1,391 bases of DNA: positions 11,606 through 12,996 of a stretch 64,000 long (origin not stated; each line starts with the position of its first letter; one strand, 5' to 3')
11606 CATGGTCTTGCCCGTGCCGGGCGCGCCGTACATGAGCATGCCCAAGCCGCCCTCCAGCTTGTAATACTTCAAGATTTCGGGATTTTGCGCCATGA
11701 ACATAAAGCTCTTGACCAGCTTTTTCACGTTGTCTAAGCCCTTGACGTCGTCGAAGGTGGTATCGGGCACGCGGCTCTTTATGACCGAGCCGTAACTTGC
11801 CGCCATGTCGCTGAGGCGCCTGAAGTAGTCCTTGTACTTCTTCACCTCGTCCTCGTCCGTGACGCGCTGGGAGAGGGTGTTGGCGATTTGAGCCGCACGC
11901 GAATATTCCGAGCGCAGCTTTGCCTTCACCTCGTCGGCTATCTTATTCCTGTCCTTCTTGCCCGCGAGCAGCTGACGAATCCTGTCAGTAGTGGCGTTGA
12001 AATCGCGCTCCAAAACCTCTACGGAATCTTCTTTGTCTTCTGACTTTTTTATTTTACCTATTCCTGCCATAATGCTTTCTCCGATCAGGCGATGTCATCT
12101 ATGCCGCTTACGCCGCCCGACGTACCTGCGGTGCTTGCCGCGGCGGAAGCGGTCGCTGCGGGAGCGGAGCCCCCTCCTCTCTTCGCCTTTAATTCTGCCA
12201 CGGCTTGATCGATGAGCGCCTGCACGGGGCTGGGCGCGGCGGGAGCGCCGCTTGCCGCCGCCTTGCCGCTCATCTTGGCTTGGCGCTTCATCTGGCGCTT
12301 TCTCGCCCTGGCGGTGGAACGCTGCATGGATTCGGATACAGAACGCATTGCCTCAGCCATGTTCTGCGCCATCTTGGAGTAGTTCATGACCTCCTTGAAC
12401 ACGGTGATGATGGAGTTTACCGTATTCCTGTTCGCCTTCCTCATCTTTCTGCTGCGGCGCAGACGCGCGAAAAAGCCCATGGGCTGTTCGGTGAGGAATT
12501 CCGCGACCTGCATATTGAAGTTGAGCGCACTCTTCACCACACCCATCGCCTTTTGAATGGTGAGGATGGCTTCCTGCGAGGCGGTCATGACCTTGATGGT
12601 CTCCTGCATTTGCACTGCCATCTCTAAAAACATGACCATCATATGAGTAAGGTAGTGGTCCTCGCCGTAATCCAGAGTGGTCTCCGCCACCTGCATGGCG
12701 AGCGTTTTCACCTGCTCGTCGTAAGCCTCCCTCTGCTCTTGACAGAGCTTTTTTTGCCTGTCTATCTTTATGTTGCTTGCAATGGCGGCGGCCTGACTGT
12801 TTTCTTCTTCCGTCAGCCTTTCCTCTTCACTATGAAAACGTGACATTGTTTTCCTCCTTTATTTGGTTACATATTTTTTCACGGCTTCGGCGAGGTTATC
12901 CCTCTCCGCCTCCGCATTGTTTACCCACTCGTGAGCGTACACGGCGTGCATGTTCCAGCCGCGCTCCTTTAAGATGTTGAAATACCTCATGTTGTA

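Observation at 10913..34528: Eleven-gene, translationally coupled operon with a gene combination I cannot match to a described system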

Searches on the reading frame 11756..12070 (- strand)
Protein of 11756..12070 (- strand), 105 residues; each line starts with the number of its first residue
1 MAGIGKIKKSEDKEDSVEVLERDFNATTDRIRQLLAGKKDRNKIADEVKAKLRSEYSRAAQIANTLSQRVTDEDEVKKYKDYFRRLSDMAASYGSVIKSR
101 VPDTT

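Call 50: search_solved_structures(query=A5, max_evalue=10, show_alignments=3)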
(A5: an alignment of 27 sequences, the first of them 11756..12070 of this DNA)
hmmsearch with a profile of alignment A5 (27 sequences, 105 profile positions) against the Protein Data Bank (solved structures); distinct sequences matched with E-value up to 10: 43.
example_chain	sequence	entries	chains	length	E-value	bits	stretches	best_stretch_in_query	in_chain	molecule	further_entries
2npm_A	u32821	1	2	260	0.19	15.1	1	15-101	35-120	14-3-3 domain containing protein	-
6z35_A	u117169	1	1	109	0.21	15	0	10-38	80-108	Maquette 2-1ip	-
5tgw_A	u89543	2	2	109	0.27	14.7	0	10-38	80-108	PS1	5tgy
5z7q_A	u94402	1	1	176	0.33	14.4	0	65-98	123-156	Flagellin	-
1n1c_A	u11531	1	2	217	0.45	13.9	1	19-44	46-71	TorA specific chaperone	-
2djv_A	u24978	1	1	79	0.47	13.9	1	10-52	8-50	Methionyl-tRNA synthetase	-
9d01_A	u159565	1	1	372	0.66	13.4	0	16-69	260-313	a-iTHR-201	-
1htm_B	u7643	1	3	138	0.78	13.2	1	11-95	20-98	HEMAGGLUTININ HA2 CHAIN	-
9gyt_B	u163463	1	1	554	1.3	12.4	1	25-81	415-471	Small ribosomal subunit protein uS3m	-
9evs_B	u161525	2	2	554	1.3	12.4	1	25-81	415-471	Small ribosomal subunit protein uS3m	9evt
1qu1_A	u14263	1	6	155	1.4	12.4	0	11-94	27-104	PROTEIN (INFLUENZA RECOMBINANT HA2 CHAIN)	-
1eo8_B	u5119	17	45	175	1.5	12.2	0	11-95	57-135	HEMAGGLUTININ (HA2 CHAIN) | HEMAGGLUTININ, CHAIN HA1 | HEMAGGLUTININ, (G135R), HA1 CHAIN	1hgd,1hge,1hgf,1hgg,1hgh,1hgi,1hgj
3eym_B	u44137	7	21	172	1.6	12.2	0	11-95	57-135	Hemagglutinin HA2 chain | X-31 Influenza Haemagglutinin HA2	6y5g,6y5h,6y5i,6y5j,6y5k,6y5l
6bkp_B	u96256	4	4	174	1.6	12.2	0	11-94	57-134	Hemagglutinin | Hemagglutinin HA2 chain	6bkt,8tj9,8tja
5y2l_B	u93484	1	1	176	1.6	12.2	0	11-95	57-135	Hemagglutinin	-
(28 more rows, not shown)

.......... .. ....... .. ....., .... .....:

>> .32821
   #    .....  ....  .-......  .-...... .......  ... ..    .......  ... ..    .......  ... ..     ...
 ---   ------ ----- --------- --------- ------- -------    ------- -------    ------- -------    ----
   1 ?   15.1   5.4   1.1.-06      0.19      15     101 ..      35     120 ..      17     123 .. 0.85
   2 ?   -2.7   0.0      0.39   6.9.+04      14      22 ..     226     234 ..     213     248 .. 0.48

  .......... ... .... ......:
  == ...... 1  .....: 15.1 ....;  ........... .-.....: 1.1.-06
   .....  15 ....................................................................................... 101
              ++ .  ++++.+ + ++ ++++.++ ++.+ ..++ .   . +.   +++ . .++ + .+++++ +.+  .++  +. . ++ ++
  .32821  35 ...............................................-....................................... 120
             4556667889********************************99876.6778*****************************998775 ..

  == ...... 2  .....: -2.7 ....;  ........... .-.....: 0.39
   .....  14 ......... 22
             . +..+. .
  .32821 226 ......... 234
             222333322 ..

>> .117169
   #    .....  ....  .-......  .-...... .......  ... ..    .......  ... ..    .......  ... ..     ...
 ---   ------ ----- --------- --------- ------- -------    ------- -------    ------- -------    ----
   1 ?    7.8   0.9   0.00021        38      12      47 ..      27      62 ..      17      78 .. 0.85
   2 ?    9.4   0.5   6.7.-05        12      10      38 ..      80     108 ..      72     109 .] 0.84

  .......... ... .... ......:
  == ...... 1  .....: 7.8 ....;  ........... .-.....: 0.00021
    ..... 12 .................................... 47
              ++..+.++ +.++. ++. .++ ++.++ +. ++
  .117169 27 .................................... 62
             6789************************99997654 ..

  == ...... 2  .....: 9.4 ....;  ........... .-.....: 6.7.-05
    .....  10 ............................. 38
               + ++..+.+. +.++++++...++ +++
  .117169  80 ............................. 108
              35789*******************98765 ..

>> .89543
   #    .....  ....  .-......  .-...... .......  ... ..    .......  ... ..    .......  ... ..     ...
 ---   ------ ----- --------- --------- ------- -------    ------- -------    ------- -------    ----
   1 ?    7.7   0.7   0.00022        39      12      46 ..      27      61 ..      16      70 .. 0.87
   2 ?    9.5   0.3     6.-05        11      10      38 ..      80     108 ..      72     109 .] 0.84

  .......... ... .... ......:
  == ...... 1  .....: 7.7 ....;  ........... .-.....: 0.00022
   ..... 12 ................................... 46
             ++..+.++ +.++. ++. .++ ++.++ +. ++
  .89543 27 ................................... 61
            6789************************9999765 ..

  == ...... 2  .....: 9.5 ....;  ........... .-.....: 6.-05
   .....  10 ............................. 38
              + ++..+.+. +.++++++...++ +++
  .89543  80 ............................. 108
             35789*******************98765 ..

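Call 51: search_protein_families(library=pfam, alignment_id=A5, max_evalue=10)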
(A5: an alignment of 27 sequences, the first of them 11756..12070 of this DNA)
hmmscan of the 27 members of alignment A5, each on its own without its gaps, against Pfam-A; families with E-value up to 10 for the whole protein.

A. member 1, window:11756-12070:- (105 aa): 5 families
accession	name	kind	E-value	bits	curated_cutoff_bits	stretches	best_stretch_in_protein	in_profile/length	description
PF08785.16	Ku_PK_bind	-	0.018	15.7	25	1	41-90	27-77/120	Ku C terminal domain like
PF18330.7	Lig_C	-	0.022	15.1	25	1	7-38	93-125/125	Ligase Pab1020 C-terminal region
PF23929.1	DUF7267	-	0.045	14.6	27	1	26-61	10-45/64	Family of unknown function (DUF7267)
PF00874.25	PRD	-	0.13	13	23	1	32-70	33-71/90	PRD domain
PF11727.13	ISG65-75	-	0.95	9.1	25.1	1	8-73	57-122/281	Invariant surface glycoprotein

B. families by the number of members that match (of 27 scanned): 55 families (the first 25 are shown)
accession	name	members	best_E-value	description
PF14282.11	FlxA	3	0.15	FlxA-like protein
PF06667.17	PspB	3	0.32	Phage shock protein B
PF08785.16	Ku_PK_bind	2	0.00056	Ku C terminal domain like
PF23828.1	DUF7198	2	0.011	Family of unknown function (DUF7198)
PF24610.1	DUF7623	2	0.011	Domain of unknown function (DUF7623)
PF05400.18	FliT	2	0.033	Flagellar protein FliT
PF16752.10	TBCC_N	2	0.043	Tubulin-specific chaperone C N-terminal domain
PF23929.1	DUF7267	2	0.045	Family of unknown function (DUF7267)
PF00874.25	PRD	2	0.053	PRD domain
PF18688.6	DUF5638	2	0.082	Family of unknown function (DUF5638)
PF06005.17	ZapB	2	0.098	Cell division protein ZapB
PF18107.7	HTH_ABP1_N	2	0.19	Fission yeast centromere protein N-terminal domain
PF05622.17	HOOK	1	0.0025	HOOK protein coiled-coil region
PF15447.11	NTS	1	0.0043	N-terminal segments of PfEMP1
PF07160.18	SKA1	1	0.0075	Spindle and kinetochore-associated protein 1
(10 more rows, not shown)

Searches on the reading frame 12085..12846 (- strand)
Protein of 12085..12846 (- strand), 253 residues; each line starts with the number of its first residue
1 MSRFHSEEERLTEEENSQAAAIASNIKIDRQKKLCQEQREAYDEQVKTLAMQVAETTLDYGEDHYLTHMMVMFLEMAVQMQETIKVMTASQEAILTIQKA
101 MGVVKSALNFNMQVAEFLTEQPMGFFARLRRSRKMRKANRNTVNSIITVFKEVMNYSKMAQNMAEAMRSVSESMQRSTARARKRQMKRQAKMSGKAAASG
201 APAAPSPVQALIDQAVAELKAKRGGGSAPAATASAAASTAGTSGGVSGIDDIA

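Call 4: search_protein_families(library=pfam, proteins=[window:12085-12846:-], max_evalue=0.01)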
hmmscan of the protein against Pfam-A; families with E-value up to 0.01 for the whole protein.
window:12085-12846:- (253 aa): 1 family
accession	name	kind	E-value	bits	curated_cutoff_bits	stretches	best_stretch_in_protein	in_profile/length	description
PF11034.13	Grg1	-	0.0016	19.1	25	1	164-222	5-63/67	Glucose-repressible protein Grg1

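Call 6: search_protein_families(library=padloc, proteins=[window:12085-12846:-], max_evalue=0.01)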
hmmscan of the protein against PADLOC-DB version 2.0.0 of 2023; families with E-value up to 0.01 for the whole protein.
window:12085-12846:- (253 aa): 0 families

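Call 8: search_protein_families(library=ncbifam, proteins=[window:12085-12846:-], max_evalue=0.01)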
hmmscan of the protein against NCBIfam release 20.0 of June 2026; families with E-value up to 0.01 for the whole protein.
window:12085-12846:- (253 aa): 0 families

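Call 21: find_homologous_proteins(query=window:12085-12846:-, max_evalue=0.01)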
Query window:12085-12846:- (253 aa): 3 proteins with E <= 0.01 among 6762 candidates.
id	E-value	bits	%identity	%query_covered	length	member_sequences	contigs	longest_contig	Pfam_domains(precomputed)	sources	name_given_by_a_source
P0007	5.4e-148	508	98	100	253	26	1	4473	-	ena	-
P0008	1.3e-142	491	96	100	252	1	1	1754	-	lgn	-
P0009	1.9e-63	232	48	100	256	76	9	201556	-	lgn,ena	-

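Call 25: find_homologous_proteins(query=A2, max_evalue=0.01)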
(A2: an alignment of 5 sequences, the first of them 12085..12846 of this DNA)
Query A2 (5 sequences) (253 aa, profile of the alignment): 14 proteins with E <= 0.01 among 8000 candidates.
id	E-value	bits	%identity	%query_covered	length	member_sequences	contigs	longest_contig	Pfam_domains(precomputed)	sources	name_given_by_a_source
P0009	5.6e-115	401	48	100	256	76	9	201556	-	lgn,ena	-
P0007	9.8e-111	387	98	100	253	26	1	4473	-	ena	-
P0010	4.0e-107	375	28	72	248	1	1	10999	-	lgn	-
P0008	2.0e-106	373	96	100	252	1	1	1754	-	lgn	-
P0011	9.2e-100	351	30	66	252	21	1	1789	-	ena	-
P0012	8.4e-90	319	30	66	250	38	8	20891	-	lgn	-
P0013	4.3e-87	310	29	81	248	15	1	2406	-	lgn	-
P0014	6.0e-86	306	29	70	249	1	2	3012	-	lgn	-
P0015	3.0e-85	304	28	85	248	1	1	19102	-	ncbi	-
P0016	3.0e-83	297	32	81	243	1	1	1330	-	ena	-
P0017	1.6e-78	282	25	83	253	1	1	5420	-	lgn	-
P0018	5.0e-78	280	28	86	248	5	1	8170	-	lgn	-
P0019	3.3e-72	261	28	99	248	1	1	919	-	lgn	-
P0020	3.2e-59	219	24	89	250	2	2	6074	-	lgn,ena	-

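Call 31: search_solved_structures(query=A3, max_evalue=10)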
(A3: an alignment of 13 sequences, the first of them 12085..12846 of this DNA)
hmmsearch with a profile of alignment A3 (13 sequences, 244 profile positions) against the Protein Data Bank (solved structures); distinct sequences matched with E-value up to 10: 0.

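Call 32: search_protein_families(library=pfam, alignment_id=A3, max_evalue=1)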
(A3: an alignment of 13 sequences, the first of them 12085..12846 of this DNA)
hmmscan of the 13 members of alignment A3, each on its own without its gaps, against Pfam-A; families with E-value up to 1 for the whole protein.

A. member 1, window:12085-12846:- (253 aa): 3 families
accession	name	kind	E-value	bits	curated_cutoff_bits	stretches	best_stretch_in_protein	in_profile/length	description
PF11034.13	Grg1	-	0.0016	19.1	25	1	164-222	5-63/67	Glucose-repressible protein Grg1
PF17027.11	Bromo_TP_like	-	0.01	16.4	21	1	31-100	36-106/119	Histone-fold protein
PF07659.16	DUF1599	-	0.17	12.7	25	0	126-160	22-57/61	Nucleotide modification associated domain 1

B. families by the number of members that match (of 13 scanned): 16 families
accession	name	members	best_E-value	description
PF17027.11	Bromo_TP_like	3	0.01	Histone-fold protein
PF00901.23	Orbi_VP5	2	0.14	Orbivirus outer capsid protein VP5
PF11034.13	Grg1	1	0.0016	Glucose-repressible protein Grg1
PF09849.14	DUF2076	1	0.0033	Uncharacterized protein conserved in bacteria (DUF2076)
PF11735.13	CAP59_mtransfer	1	0.021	Cryptococcal mannosyltransferase 1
PF24760.1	TPR_IF140_C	1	0.028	IF140 C-terminal TPR domain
PF25826.1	DUF7952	1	0.029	Domain of unknown function (DUF7952)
PF15279.11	SOBP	1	0.083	Sine oculis-binding protein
PF08902.16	DUF1848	1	0.1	Domain of unknown function (DUF1848)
PF07410.16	Phage_Gp111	1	0.1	Streptococcus thermophilus bacteriophage Gp111 protein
PF24920.1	C2_TCB1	1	0.15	Tricalbin-1-like, C2 domain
PF07659.16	DUF1599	1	0.17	Nucleotide modification associated domain 1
PF14973.11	TINF2_N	1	0.24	TERF1-interacting nuclear factor 2 N-terminus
PF16907.10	Caskin-Pro-rich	1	0.42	Proline rich region of Caskin proteins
PF05073.17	Baculo_p24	1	0.5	Baculovirus P24 capsid protein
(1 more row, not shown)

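Call 36: predict_structure(alignment_id=A3)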
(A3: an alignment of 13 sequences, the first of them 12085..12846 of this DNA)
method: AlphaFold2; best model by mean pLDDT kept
length: 253 residues; sequences in the alignment: 13
mean_pLDDT: 68.1   pTM: 0.42
mean pLDDT of the five models: 68.1, 64.8, 61.4, 57.9, 53.1
residues with pLDDT >= 90: 0; 70-90: 170; 50-70: 40; < 50: 43
segments of 3 or more residues with pLDDT < 50: 194-204, 224-251
pLDDT, mean of each block of 10 residues (from residue 1): 54 68 77 81 87 83 73 79 77 73 73 73 81 80 76 73 73 74 68 42 55 77 46 32 37 47
secondary structure, 60 per line:
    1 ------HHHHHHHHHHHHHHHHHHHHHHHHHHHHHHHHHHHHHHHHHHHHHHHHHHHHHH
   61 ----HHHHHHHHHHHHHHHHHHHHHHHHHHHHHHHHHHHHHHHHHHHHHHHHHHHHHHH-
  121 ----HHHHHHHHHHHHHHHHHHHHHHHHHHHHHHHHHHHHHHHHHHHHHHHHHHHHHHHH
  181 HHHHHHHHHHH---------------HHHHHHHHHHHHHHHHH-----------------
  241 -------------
elements in order: H7-60 H65-119 H125-191 H207-223

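Call 41: fold_search(model_id=the predicted structure, library=pdb)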
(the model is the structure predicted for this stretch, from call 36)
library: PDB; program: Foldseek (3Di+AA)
matches with E <= 10: 166; with E <= 0.001: 0
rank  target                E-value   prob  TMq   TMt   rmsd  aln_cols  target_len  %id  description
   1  2z0n                  7.5e-01  0.44  0.27  0.29  10.1       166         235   10  Crystal structure of APPL1-BAR domain (released 2008-05-13)
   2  3l4q_C                7.5e-01  0.33  0.28  0.38  14.8       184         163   14  Structural insights into phosphoinositide 3-kinase activation by the influenza A virus NS1 protein (released 2010-02-02)
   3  2q12                  7.5e-01  0.25  0.26  0.27  16.2       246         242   10  Crystal Structure of BAR domain of APPL1 (released 2007-08-14)
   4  4h8s_A                9.5e-01  0.16  0.24  0.18  16.6       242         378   12  Crystal structure of human APPL2BARPH domain (released 2012-10-17)
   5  6zsi_D                1.0e+00  0.54  0.29  0.46   6.1       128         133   13  The mechanism of activation of the actin binding protein EHBP1 by Rab8 family members. (released 2020-09-02)
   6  3plt_A                1.2e+00  0.30  0.35  0.39  12.2       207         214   10  Crystal structure of Lsp1 from Saccharomyces cerevisiae (released 2011-06-22)
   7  2z0o                  1.2e+00  0.20  0.28  0.22  15.5       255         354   10  Crystal structure of APPL1-BAR-PH domain (released 2008-05-13)
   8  5nen_B                1.3e+00  0.23  0.29  0.32  15.0       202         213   13  Crystal structure of the soluble domain of LipC, a membrane fusion protein of a type I secretion system (released 2017-11-22)
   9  3mtt                  1.3e+00  0.21  0.23  0.34  13.2       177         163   11  Crystal structure of iSH2 domain of human p85beta, Northeast Structural Genomics Consortium Target HR5531C (released 2010-05-19)
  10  6ewy                  1.4e+00  0.18  0.28  0.33  28.6       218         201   16  RipA Peptidoglycan hydrolase (Rv1477, Mycobacterium tuberculosis) N-terminal domain (released 2018-05-02)
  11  5m6u_B                1.4e+00  0.16  0.21  0.31  12.9       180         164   12  HUMAN PI3KDELTA IN COMPLEX WITH LASW1579 (released 2017-02-01)
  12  8qb9_A                1.6e+00  0.16  0.31  0.31  12.0       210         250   10  Helical reconstruction of yeast eisosome protein Pil1 bound to membrane composed of lipid mixture -PIP2/+sterol (DOPC, (released 2024-07-24)
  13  4h8s_C                1.6e+00  0.14  0.23  0.18  16.6       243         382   12  Crystal structure of human APPL2BARPH domain (released 2012-10-17)
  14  2q13                  1.7e+00  0.12  0.24  0.19  15.8       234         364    9  Crystal structure of BAR-PH domain of APPL1 (released 2007-08-14)
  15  3plt_C                1.8e+00  0.20  0.35  0.40  13.4       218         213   10  Crystal structure of Lsp1 from Saccharomyces cerevisiae (released 2011-06-22)
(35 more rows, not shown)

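Call 89: search_protein_families(library=phrogs, proteins=[window:12085-12846:-], max_evalue=0.01)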
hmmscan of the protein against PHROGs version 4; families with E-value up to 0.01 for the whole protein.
window:12085-12846:- (253 aa): 0 families
